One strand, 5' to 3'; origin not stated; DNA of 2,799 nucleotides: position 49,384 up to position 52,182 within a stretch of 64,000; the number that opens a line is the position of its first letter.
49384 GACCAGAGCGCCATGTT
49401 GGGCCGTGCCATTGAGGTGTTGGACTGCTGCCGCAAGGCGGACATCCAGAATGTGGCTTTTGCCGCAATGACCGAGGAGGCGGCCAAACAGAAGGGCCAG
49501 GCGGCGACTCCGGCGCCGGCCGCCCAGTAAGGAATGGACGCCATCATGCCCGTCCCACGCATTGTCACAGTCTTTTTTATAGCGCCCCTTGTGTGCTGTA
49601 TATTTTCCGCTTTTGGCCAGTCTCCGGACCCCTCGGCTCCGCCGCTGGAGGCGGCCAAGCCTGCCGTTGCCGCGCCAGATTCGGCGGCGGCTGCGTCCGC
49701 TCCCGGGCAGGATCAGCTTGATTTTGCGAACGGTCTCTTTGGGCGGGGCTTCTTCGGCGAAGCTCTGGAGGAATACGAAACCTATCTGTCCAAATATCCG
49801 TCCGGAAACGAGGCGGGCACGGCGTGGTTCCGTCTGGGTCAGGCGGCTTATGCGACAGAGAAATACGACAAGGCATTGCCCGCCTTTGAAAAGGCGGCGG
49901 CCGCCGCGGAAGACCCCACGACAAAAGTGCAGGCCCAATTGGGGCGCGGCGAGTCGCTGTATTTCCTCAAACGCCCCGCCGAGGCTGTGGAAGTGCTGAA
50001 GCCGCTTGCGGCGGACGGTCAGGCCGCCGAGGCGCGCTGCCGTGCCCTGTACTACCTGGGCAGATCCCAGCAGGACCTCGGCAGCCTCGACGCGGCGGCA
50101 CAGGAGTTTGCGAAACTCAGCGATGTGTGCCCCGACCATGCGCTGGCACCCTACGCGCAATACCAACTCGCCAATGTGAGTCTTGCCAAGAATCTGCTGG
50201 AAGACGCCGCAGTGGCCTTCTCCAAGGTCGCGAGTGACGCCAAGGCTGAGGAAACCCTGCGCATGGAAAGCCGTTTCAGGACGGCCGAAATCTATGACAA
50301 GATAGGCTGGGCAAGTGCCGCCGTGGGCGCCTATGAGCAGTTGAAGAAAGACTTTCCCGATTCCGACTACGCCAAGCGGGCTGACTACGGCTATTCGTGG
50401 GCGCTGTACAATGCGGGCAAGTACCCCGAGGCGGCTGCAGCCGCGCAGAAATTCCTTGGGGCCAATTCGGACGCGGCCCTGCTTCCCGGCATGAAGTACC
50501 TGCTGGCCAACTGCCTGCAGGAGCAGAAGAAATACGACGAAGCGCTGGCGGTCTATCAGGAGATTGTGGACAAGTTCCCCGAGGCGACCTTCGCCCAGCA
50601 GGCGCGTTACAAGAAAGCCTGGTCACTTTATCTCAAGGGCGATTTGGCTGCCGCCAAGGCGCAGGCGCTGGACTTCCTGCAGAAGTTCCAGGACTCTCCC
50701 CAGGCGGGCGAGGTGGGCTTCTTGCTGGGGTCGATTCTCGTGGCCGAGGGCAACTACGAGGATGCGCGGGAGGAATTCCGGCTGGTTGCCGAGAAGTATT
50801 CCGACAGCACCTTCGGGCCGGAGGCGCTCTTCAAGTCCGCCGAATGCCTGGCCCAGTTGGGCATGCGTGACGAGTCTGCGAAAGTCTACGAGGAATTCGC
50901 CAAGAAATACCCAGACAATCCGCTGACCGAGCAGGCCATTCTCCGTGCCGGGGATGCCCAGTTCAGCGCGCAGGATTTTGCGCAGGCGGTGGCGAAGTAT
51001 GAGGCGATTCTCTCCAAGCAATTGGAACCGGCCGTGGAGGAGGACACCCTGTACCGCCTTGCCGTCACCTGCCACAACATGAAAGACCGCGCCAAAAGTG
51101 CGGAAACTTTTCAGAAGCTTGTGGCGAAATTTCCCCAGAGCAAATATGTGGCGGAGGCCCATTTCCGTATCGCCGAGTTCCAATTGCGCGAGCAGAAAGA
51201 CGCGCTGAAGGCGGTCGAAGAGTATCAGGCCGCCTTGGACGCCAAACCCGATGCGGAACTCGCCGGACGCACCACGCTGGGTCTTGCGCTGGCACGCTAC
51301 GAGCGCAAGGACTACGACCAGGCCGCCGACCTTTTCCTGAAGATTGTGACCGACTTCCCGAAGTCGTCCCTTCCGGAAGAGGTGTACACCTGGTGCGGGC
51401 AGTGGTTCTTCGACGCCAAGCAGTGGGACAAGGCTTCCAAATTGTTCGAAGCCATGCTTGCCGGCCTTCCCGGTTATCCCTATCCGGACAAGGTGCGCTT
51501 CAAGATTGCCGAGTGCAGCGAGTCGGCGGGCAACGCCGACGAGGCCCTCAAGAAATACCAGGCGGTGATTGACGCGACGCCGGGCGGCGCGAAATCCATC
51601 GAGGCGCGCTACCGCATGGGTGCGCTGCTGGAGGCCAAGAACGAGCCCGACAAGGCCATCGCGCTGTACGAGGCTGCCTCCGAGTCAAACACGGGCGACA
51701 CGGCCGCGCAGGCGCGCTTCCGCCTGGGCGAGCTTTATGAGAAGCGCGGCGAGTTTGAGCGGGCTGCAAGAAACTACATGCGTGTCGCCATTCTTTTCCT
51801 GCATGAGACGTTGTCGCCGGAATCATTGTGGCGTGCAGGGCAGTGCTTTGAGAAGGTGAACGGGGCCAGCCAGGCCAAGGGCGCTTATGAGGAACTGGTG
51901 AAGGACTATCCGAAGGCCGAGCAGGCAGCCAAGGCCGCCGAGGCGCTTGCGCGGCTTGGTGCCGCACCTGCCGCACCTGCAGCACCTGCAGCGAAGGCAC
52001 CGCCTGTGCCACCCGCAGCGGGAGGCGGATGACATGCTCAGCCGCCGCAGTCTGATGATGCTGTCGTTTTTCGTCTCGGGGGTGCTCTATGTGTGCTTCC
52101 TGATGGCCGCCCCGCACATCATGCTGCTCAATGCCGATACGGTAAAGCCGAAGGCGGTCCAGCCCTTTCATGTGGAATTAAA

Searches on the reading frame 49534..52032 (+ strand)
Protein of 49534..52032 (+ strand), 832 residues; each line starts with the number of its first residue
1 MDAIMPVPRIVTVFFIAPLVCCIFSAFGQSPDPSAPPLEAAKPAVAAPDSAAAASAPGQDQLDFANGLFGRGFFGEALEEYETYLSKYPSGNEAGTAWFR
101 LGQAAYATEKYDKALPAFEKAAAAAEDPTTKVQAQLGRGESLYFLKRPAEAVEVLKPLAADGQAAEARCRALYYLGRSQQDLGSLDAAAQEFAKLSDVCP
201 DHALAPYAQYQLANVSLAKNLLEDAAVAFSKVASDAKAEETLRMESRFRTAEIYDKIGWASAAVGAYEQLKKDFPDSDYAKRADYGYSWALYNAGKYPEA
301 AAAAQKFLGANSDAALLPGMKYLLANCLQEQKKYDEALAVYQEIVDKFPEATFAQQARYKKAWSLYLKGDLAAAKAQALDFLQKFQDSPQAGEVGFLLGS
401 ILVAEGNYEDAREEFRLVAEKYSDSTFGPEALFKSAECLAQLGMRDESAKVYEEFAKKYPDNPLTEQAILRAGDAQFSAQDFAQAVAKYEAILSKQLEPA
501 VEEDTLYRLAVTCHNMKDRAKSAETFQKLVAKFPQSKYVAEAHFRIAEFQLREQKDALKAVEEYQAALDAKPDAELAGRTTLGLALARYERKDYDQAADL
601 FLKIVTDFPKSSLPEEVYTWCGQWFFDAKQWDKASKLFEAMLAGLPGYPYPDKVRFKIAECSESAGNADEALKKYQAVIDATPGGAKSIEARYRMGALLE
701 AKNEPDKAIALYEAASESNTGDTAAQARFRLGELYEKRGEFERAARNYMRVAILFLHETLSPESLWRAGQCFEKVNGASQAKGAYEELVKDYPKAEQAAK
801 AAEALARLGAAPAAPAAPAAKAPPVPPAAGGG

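Call 77: search_protein_families(library=ncbifam, proteins=[window:49534-52032:+], max_evalue=0.00001)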
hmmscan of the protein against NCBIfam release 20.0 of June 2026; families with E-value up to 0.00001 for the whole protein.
window:49534-52032:+ (832 aa): 15 families
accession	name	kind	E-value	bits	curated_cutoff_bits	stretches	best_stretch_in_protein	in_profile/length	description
TIGR02795.1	tol_pal_ybgF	equivalog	3.3e-87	289.1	90.1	9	355-467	2-114/119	tol-pal system protein YbgF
TIGR03302.1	OM_YfiO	subfamily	9.1e-41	139.9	81.4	3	403-549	44-161/239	outer membrane protein assembly factor BamD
NF008068.0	PRK10803.1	equivalog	1.7e-31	110.2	383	1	589-697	154-262/263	cell division protein CpoB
NF052312.1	T9SS_PorW_SprE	equivalog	3.5e-30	105.3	250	1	222-371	120-269/716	type IX secretion system periplasmic lipoprotein PorW/SprE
TIGR02917.1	PEP_TPR_lipo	equivalog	6.8e-23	80.5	312.2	1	509-719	607-800/899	XrtA/PEP-CTERM system TPR-repeat protein PrsT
NF040959.1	MamA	equivalog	2.3e-20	72.9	200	1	77-232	56-199/204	magnetosome protein MamA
NF033762.1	social_mot_Tgl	equivalog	5.7e-17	61.9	225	0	321-455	103-230/252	social motility TPR repeat lipoprotein Tgl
TIGR02552.1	LcrH_SycD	equivalog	1.4e-15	57.3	104.8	0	356-463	19-120/136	SycD/LcrH family type III secretion system chaperone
NF047507.1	TPR_BatC_Lepto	exception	3.8e-14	52.7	175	0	691-750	67-121/214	TPR repeat-containing protein BatC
NF033920.0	C39_PA2778_fam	equivalog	1.9e-12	47.1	150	0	424-528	151-249/255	PA2778 family cysteine peptidase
NF053852.1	vesicle_Bd0635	exception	1e-11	44.9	250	0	299-359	156-216/223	CpoB-like predatory vesicle lipoprotein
NF040561.1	PrimPol_Msp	equivalog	2.8e-10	39.4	200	0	740-820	6-84/515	CRISPR-associated primase-polymerase type A1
NF053607.1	CHU_0125_OmpA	equivalog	1.2e-08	34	620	0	96-225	20-143/639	CHU_0125 family OmpA-like outer membrane integrity protein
NF008757.0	PRK11788.1-5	equivalog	4.4e-07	29.4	363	0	324-464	147-284/388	lipopolysaccharide assembly protein LapB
NF008756.0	PRK11788.1-4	equivalog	1.1e-06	27.9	474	0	693-747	39-91/389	lipopolysaccharide assembly protein LapB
